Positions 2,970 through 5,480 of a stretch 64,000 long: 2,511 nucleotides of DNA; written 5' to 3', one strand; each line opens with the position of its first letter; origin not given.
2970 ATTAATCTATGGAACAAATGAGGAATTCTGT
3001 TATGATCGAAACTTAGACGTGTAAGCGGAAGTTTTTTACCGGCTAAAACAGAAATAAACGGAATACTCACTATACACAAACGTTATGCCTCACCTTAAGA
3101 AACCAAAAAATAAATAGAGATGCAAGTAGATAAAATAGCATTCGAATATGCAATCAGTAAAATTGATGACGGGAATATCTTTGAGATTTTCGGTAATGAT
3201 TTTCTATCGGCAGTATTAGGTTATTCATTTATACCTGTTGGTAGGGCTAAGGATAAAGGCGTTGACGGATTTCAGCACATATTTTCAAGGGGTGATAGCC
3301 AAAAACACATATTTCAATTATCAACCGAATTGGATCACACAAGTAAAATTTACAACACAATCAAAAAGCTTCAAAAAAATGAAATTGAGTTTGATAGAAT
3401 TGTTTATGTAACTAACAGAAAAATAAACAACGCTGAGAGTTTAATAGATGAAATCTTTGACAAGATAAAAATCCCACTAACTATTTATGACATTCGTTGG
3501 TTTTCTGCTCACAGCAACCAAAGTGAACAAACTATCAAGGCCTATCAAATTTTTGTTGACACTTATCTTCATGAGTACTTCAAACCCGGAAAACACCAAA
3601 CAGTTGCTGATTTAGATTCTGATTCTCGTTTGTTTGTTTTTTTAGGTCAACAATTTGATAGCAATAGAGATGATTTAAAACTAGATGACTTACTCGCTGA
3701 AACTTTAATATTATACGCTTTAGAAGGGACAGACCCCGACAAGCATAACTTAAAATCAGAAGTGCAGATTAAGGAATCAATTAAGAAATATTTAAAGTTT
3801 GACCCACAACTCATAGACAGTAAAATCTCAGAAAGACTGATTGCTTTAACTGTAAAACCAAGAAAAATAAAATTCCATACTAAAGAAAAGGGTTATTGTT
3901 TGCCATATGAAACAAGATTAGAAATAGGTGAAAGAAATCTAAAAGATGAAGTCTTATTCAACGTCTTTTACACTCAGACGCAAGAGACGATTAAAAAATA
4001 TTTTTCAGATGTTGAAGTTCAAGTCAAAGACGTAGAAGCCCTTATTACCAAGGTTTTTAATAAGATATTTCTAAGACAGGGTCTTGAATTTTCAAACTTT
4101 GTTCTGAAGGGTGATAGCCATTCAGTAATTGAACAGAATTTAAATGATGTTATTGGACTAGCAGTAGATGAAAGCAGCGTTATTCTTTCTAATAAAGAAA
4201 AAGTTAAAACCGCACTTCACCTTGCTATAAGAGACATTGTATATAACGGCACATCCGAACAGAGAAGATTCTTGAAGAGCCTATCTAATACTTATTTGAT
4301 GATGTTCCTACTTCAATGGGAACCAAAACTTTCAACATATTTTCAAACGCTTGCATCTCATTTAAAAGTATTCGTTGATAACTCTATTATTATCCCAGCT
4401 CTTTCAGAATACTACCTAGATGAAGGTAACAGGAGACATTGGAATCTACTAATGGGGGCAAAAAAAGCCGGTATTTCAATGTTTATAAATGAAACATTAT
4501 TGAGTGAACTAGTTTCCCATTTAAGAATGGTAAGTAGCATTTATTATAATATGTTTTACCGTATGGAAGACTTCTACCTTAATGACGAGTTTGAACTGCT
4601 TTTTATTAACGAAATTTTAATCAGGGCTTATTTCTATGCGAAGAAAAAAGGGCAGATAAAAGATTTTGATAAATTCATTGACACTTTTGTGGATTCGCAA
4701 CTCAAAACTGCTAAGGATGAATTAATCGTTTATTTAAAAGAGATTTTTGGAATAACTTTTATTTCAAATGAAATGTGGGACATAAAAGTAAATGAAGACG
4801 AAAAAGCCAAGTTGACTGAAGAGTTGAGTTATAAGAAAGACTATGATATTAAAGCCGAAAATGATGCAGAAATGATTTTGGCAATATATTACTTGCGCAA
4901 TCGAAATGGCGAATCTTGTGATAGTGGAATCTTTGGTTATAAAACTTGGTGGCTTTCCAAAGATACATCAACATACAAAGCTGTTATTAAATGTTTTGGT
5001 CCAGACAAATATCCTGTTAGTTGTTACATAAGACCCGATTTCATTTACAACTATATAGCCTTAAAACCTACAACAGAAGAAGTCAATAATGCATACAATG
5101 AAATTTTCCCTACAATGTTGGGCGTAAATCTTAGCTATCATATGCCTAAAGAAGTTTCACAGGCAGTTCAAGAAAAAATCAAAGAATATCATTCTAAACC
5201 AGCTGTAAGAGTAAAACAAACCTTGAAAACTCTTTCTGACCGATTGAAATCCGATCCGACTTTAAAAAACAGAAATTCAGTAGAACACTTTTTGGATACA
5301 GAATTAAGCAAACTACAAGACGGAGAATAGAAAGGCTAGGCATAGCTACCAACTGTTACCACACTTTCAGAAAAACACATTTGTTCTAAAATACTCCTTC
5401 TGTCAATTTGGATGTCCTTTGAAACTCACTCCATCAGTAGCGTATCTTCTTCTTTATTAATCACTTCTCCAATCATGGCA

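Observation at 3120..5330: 736-aa orphan protein: Mrr/AIPR-like N-terminus plus possible PIN-like C-terminal half; candidate single-gene defence or abortive-infection effector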

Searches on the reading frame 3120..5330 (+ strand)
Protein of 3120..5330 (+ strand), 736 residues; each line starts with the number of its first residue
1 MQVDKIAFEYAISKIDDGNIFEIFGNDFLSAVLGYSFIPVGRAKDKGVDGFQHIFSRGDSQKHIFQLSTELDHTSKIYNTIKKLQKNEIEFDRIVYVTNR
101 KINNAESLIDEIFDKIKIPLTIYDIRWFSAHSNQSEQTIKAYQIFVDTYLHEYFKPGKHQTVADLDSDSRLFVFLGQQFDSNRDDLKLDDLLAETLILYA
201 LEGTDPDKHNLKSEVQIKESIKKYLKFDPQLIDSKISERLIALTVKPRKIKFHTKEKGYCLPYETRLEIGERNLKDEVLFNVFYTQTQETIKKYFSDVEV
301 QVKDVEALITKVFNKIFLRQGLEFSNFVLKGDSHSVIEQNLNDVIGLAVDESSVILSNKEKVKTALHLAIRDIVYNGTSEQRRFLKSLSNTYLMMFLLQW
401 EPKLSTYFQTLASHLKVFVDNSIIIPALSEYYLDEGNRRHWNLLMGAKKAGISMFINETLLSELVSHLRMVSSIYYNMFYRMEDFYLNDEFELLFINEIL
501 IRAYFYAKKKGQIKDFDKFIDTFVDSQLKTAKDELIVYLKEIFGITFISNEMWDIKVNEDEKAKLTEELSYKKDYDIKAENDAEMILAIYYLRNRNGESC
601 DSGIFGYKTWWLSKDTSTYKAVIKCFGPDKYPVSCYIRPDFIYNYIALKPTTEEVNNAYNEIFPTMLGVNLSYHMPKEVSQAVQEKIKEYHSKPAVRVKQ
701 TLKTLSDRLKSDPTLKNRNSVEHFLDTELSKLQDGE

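Call 3: search_protein_families(library=pfam, proteins=[window:3120-5330:+], max_evalue=1)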
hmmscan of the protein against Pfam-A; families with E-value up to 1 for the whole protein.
window:3120-5330:+ (736 aa): 0 families

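Call 4: search_protein_families(library=padloc, proteins=[window:3120-5330:+], max_evalue=1)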
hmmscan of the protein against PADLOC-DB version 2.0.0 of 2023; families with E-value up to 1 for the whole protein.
window:3120-5330:+ (736 aa): 0 families

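Call 5: search_protein_families(library=ncbifam, proteins=[window:3120-5330:+], max_evalue=1)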
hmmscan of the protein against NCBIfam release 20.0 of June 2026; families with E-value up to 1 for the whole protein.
window:3120-5330:+ (736 aa): 1 family
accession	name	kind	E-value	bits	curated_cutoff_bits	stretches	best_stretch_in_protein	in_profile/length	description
NF041718.1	rSAM_phane_AMC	equivalog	0.01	14.9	425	1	73-114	136-176/362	cyclophane-forming radical SAM peptide maturase AmcB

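Call 6: search_solved_structures(query=window:3120-5330:+, max_evalue=10)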
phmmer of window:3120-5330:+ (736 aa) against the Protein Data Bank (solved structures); distinct sequences matched with E-value up to 10: 0.

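Call 7: find_homologous_proteins(query=window:3120-5330:+, max_evalue=0.001)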
Query window:3120-5330:+ (736 aa): 460 proteins with E <= 0.001 among 8000 candidates; the best 120 are listed.
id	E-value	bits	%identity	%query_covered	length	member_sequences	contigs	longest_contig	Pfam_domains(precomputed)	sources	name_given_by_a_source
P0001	0.0e+0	1553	94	100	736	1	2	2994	-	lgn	-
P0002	0.0e+0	1546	93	100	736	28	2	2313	-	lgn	-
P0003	0.0e+0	1526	92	100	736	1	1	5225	-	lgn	-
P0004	0.0e+0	1515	91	100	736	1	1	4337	-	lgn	-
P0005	0.0e+0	1511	91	100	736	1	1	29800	-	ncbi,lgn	-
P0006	0.0e+0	1510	91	100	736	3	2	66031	-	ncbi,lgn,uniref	ncbi:MAG: hypothetical protein WHS63_06660 [Tenuifilum sp.]|uniref:hypothetical protein n=1 Tax=Tenu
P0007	0.0e+0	1492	90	100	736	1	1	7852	-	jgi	jgi:hypothetical protein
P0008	0.0e+0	1475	89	100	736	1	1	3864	-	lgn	-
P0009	0.0e+0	1474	89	100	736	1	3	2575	-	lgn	-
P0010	0.0e+0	1474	89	100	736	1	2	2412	-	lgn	-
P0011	0.0e+0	1460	88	100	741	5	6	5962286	-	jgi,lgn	jgi:hypothetical protein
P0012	0.0e+0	1453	88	100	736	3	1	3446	-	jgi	-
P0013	0.0e+0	1438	86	100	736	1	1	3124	-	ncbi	-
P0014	0.0e+0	1436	86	100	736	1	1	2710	-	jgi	jgi:hypothetical protein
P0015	0.0e+0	1426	85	100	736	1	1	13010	-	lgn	-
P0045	0.0e+0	1239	75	100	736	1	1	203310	-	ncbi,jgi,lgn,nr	ncbi:MAG: hypothetical protein LBI15_12390 [Dysgonamonadaceae bacterium]|jgi:hypothetical protein|nr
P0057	0.0e+0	1206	73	100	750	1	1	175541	-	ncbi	ncbi:MAG: hypothetical protein R2681_07295 [Pyrinomonadaceae bacterium]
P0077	0.0e+0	1073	66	100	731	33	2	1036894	-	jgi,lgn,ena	jgi:hypothetical protein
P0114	1.8e-259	881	55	99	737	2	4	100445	-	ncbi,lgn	-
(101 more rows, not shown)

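Call 9: search_protein_families(library=phrogs, proteins=[window:3120-5330:+], max_evalue=1)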
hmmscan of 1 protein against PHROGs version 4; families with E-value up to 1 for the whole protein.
window:3120-5330:+ (736 aa): 3 families
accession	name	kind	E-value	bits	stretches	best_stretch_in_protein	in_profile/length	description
phrog_3806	-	unknown function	0.083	14.3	0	273-324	32-83/166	-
phrog_20367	-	unknown function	0.53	11.5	1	537-591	16-66/84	-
phrog_24744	-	unknown function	0.62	11.3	0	686-718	28-60/75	-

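Call 14: search_solved_structures(query=A1, max_evalue=10, show_alignments=3)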
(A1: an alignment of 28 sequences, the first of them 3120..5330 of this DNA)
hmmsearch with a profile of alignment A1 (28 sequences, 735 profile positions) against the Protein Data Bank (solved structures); distinct sequences matched with E-value up to 10: 2.
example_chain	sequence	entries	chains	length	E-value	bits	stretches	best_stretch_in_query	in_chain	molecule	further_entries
8k1f_A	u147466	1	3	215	0.0099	17.4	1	470-526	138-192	tRNA 5-hydroxyuridine methyltransferase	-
1ysj_A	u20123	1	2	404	1.3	10.4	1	262-316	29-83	protein yxeP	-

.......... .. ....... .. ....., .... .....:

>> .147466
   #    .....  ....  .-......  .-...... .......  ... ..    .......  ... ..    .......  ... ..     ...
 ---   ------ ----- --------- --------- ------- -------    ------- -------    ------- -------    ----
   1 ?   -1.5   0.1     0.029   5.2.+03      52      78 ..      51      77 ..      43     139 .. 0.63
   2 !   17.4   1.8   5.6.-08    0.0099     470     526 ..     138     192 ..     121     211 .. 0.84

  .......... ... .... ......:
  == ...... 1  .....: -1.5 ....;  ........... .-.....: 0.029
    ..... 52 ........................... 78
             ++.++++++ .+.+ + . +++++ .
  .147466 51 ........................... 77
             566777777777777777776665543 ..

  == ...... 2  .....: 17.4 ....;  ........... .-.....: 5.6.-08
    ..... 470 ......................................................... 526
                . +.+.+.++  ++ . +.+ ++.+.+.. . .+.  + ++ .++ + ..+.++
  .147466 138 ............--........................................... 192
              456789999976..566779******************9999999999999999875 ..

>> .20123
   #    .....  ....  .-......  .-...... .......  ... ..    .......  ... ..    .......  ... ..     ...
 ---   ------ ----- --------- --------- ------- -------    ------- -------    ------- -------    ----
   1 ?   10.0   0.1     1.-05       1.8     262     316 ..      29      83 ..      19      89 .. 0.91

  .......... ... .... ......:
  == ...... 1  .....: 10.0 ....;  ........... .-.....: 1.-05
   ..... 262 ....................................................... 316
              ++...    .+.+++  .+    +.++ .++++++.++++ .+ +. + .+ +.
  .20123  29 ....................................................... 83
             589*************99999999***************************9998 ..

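Call 15: find_encoding_contigs(protein=P0006, flank=10000, max_places=3)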
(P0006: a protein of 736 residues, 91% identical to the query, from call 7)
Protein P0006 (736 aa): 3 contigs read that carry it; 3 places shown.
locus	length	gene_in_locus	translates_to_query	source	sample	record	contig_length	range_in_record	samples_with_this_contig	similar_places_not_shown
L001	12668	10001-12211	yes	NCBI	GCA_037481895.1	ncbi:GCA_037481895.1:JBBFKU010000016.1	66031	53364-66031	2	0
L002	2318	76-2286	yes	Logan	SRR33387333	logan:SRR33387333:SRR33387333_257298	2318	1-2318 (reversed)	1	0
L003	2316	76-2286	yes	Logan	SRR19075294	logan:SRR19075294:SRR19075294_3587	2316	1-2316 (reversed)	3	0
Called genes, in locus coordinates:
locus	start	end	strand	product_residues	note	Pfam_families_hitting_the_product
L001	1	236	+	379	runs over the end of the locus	PF00278:Orn_DAP_Arg_deC, PF02784:Orn_Arg_deC_N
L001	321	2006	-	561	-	PF00501:AMP-binding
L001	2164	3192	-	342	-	PF00535:Glycos_transf_2, PF10111:Glyco_tranf_2_2, PF13641:Glyco_tranf_2_3 (weak), PF13632:Glyco_trans_2_3 (weak)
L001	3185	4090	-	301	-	PF03279:Lip_A_acyltrans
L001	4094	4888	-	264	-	PF00459:Inositol_P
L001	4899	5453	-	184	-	PF01966:HD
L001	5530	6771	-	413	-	PF00999:Na_H_Exchanger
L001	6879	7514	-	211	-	PF04055:Radical_SAM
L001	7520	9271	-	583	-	PF00149:Metallophos, PF02872:5_nucleotid_C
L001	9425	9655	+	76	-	-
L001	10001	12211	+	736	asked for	-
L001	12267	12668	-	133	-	?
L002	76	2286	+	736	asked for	-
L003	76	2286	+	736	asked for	-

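Call 16: find_encoding_contigs(protein=P0057, flank=10000, max_places=3)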
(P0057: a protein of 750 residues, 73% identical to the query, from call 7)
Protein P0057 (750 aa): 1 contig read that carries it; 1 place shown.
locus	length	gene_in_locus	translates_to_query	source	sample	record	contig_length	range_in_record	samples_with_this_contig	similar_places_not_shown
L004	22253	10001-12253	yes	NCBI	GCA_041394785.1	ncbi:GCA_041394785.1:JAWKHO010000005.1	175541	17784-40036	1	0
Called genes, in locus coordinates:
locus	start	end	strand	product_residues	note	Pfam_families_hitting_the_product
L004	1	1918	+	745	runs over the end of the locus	PF00141:peroxidase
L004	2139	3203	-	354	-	PF03372:Exo_endo_phos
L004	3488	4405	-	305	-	-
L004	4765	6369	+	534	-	PF00037:Fer4 (faint), PF12797:Fer4_2 (faint), PF13187:Fer4_9 (weak), PF13247:Fer4_11, PF12838:Fer4_7 (weak), PF13187:Fer4_9 (weak), PF13237:Fer4_10 (weak), PF03916:NrfD, +3 more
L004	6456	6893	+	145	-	PF13366:PDDEXK_3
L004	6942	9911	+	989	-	PF04879:Molybdop_Fe4S4, PF00384:Molybdopterin, PF01568:Molydop_binding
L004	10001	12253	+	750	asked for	-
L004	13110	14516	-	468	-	PF00144:Beta-lactamase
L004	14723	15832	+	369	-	PF06580:His_kinase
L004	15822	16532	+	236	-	PF00072:Response_reg, PF04397:LytTR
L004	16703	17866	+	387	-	PF03576:Peptidase_S58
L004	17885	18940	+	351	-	PF02016:Peptidase_S66, PF17676:Peptidase_S66C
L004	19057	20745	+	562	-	PF00501:AMP-binding, PF23024:AMP-dom_DIP2-like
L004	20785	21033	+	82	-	PF00550:PP-binding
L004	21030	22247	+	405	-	PF00067:p450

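Call 17: search_protein_representatives(protein=window:3120-5330:+)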
Query: 736 residues. Proteins with E-value up to 0.001 (for the whole library): 781; up to 1e-10: 519; up to 1e-30: 220. The best 150 are listed.
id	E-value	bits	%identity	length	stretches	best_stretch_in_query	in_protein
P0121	5.2e-257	871.4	54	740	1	7-734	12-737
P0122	1.2e-248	843.8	52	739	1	3-736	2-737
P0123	1.8e-199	681.2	42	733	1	3-731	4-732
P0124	9.6e-192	655.6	44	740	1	9-729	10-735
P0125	2.5e-188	644.4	42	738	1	8-732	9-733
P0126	4.0e-186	637.0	42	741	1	3-732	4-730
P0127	2.5e-180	617.9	41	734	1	2-727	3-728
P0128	1.6e-176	605.3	39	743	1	6-731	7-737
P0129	2.1e-175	601.6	37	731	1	3-731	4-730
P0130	3.3e-175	601.0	39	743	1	3-733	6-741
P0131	6.4e-174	596.7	42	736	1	10-731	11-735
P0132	7.0e-174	596.6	41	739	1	10-732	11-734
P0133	8.8e-174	596.3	52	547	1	191-732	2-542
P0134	7.6e-173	593.2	39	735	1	3-730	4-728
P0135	7.8e-173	593.1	41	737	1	5-724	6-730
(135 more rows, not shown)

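Call 20: search_protein_families(library=pfam, alignment_id=A2, max_evalue=0.01)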
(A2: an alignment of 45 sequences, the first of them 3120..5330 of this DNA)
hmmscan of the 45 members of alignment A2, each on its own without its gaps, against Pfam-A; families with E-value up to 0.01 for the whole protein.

A. member 1, window:3120-5330:+ (736 aa): 0 families

B. families by the number of members that match (of 45 scanned): 3 families
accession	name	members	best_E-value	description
PF24098.1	DUF7380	1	0.0012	Domain of unknown function (DUF7380)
PF16289.11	PIN_12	1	0.0012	PIN domain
PF04471.18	Mrr_cat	1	0.0013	Restriction endonuclease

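Call 21: predict_structure(alignment_id=A1)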
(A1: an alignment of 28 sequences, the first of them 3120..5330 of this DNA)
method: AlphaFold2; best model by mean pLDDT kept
length: 736 residues; sequences in the alignment: 28
mean_pLDDT: 69.8   pTM: 0.37
mean pLDDT of the five models: 69.8, 69.7, 68.5, 65.7, 63.1
residues with pLDDT >= 90: 32; 70-90: 405; 50-70: 176; < 50: 123
segments of 3 or more residues with pLDDT < 50: 42-59, 151-168, 397-415, 450-452, 597-614, 633-675
pLDDT, mean of each block of 10 residues (from residue 1): 80 81 87 76 32 35 83 85 81 88 88 88 93 88 76 32 41 54 55 78 83 88 62 79 83 88 81 72 88 88 79 72 63 60 81 81 88 84 71 51 34 48 79 68 59 68 84 87 77 74 87 86 73 81 77 71 82 68 69 54 35 51 67 41 36 39 31 43 70 65 66 77 86 68
secondary structure, 60 per line:
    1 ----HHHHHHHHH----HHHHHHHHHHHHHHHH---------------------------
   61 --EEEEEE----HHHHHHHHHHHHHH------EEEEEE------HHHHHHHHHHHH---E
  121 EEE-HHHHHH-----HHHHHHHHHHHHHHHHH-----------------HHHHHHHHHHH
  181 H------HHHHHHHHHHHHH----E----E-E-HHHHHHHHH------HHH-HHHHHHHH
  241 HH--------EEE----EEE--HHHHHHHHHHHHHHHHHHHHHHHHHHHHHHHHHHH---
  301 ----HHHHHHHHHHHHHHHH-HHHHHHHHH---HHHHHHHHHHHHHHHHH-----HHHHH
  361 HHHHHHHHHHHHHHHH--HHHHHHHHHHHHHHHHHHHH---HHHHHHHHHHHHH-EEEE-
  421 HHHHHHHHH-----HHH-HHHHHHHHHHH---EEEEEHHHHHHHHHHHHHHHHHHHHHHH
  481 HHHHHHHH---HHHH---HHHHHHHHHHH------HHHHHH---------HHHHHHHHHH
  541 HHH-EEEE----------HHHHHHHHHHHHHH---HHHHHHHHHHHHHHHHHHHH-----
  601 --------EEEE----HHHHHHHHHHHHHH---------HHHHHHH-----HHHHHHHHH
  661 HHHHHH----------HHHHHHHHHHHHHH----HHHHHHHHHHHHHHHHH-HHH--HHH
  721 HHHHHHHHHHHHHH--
elements in order (helices of 4 or more, strands of 3 or more residues): H5-13 H18-33 E63-68 H73-86 E93-98 H105-116 E120-123 H125-130 H136-152 H170-181 H188-200 H214-222 H233-242 E251-253 E258-260 H263-297 H305-320 H322-330 H334-350 H356-376 H379-398 H402-414 E416-419 H421-429 H439-449 E453-457 H458-488 H492-495 H499-509 H516-521 H531-543 E545-548 H559-572 H576-595 E609-612 H617-630 H640-646 H652-666 H677-690 H695-711 H718-734

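Call 22: find_homologous_proteins(query=A2, max_evalue=0.00001)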
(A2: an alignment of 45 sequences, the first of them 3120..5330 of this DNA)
Query A2 (45 sequences) (736 aa, profile of the alignment): 457 proteins with E <= 0.00001 among 8000 candidates; the best 120 are listed.
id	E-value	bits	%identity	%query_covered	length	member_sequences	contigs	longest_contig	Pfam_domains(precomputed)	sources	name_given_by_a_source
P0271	1.1e-279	948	31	96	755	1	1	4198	-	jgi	jgi:hypothetical protein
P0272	2.9e-277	940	32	95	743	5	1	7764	-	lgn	-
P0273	1.5e-274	931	31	94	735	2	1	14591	-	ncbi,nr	ncbi:MAG: hypothetical protein KGJ82_17850 [Nitrospirota bacterium]|nr:hypothetical protein [Nitrosp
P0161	1.2e-273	928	32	96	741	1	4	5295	-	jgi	-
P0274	3.3e-271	920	28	96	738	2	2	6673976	-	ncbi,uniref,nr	ncbi:hypothetical protein [Micromonospora maris]|uniref:hypothetical protein n=1 Tax=Micromonospora 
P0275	1.0e-269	915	29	96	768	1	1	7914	-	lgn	-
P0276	6.5e-269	912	30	94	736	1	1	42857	-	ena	-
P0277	2.3e-268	910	30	94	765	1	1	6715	-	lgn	-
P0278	1.0e-267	908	28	95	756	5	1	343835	-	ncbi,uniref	ncbi:hypothetical protein AB0M97_05780 [Streptomyces sp. NPDC051207]|uniref:hypothetical protein n=1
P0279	1.7e-267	908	29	95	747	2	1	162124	-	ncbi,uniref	ncbi:hypothetical protein [Amycolatopsis sp. NPDC006125]|uniref:hypothetical protein n=1 Tax=Amycola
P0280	6.2e-265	899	31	96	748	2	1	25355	-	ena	-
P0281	2.0e-263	894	28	96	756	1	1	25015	-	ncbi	ncbi:hypothetical protein ACWDR3_38100 [Streptomyces sp. NPDC001002]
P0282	4.3e-262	890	29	96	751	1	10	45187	-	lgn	-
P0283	3.9e-260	883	31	94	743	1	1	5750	-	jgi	jgi:hypothetical protein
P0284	1.1e-258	878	43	99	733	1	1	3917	-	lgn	-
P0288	3.8e-253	860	30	96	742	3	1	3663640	-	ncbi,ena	-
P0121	1.1e-249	849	54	99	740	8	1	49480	-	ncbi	ncbi:MAG: hypothetical protein R3C61_27750 [Bacteroidia bacterium]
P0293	1.1e-249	849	54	99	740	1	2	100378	-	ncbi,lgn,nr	ncbi:MAG: hypothetical protein N3F62_05185 [Bacteroidia bacterium]|nr:hypothetical protein [Bacteroi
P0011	3.0e-247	841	88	100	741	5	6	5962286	-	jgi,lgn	jgi:hypothetical protein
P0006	3.5e-247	840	91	100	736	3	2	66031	-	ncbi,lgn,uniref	ncbi:MAG: hypothetical protein WHS63_06660 [Tenuifilum sp.]|uniref:hypothetical protein n=1 Tax=Tenu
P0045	3.1e-242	824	75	100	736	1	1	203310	-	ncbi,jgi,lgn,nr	ncbi:MAG: hypothetical protein LBI15_12390 [Dysgonamonadaceae bacterium]|jgi:hypothetical protein|nr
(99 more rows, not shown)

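Call 29: find_encoding_contigs(protein=P0011, flank=10000, max_places=3)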
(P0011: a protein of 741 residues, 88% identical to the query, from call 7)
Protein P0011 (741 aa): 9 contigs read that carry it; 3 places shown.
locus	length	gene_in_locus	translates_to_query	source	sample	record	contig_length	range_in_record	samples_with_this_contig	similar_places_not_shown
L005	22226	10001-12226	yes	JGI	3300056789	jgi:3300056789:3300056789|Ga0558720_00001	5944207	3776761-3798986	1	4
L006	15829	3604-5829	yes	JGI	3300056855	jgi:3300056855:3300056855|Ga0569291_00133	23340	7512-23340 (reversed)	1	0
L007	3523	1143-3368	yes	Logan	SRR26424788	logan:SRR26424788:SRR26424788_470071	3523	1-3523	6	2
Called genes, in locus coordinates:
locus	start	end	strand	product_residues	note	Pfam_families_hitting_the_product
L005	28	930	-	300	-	PF00165:HTH_AraC (faint), PF12833:HTH_18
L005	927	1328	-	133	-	-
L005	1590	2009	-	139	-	-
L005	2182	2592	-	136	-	PF07366:SnoaL, PF12680:SnoaL_2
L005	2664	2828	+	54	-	-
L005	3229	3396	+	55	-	-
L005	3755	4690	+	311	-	-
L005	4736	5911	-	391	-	PF13173:AAA_14, PF13635:DUF4143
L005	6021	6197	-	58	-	-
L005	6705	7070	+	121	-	PF09966:DUF2200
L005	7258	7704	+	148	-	PF00903:Glyoxalase, PF06983:3-dmu-9_3-mt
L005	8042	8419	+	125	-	-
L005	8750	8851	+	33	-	-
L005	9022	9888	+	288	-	-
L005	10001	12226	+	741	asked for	-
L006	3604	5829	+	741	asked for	-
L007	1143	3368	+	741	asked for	-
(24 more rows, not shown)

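Call 30: find_encoding_contigs(protein=P0077, flank=10000, max_places=3)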
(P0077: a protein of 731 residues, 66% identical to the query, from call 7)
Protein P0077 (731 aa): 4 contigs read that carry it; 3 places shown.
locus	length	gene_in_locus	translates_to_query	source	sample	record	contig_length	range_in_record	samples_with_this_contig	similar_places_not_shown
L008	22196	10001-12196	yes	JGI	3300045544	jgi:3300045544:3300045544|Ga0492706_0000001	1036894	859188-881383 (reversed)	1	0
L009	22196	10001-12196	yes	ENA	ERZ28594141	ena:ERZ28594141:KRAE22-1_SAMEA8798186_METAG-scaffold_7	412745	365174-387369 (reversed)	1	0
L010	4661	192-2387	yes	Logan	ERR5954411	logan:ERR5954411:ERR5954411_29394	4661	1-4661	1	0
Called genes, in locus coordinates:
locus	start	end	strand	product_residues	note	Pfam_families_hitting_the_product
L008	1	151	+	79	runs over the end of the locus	-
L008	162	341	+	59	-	-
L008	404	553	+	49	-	-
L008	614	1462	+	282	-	PF09357:RteC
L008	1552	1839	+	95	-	PF12728:HTH_17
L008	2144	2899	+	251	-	-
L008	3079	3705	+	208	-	-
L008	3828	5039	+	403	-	-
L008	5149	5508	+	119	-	-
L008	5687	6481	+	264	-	-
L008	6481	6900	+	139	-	-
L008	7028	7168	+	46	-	-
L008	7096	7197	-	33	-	-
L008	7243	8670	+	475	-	PF28123:DUF8370, PF28130:DUF8371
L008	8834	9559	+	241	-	PF20217:DUF6577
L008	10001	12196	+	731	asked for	-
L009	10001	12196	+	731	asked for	-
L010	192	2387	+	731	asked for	-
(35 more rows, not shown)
